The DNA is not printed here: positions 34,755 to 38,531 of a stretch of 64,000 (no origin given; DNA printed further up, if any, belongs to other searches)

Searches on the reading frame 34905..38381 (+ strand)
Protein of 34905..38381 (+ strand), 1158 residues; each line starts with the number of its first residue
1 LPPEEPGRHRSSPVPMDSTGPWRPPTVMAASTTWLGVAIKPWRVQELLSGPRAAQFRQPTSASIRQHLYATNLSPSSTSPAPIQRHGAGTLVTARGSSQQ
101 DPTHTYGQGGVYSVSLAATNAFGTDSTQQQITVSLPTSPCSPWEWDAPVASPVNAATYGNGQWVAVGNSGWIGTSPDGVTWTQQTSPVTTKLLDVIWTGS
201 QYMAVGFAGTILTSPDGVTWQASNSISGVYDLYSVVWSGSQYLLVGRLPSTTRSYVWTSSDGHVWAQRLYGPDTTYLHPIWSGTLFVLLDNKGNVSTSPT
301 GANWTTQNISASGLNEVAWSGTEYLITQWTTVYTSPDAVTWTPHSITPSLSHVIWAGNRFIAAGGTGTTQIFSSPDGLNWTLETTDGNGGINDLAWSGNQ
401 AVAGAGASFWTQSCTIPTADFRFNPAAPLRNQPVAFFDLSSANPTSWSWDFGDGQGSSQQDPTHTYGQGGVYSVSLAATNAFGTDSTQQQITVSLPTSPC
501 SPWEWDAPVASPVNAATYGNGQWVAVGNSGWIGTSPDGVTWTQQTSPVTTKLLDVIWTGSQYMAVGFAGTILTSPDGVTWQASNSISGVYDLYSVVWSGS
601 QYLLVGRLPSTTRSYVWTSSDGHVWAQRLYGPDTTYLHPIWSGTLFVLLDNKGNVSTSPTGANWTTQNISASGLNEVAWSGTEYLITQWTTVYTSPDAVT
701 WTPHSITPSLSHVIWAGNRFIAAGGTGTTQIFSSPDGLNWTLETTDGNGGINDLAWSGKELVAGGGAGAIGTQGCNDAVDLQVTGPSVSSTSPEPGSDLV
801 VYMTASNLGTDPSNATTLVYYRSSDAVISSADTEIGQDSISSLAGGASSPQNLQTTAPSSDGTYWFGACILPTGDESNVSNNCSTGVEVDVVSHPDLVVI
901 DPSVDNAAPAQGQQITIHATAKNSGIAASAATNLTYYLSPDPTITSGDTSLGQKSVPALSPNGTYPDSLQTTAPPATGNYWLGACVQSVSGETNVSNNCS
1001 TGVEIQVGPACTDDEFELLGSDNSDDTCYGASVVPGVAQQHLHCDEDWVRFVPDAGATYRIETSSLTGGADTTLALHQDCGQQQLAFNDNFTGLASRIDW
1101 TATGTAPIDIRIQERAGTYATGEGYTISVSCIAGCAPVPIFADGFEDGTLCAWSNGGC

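Call 8: search_protein_families(library=pfam, proteins=[window:34905-38381:+])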
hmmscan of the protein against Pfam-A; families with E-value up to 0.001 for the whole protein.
window:34905-38381:+ (1158 aa): 4 families
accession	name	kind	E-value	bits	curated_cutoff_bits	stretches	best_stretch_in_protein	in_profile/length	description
PF18911.6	PKD_4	-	3.8e-19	68.9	27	2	437-493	27-83/85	PKD domain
PF07705.17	CARDB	-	3.9e-17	62.7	22.7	2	895-1001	2-100/101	CARDB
PF00801.26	PKD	-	2e-15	56.9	23.5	1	430-493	13-80/80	PKD domain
PF18981.6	InlK_D3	-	0.00021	21.7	25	0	108-134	48-74/75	Internalin K domain (D3/D4)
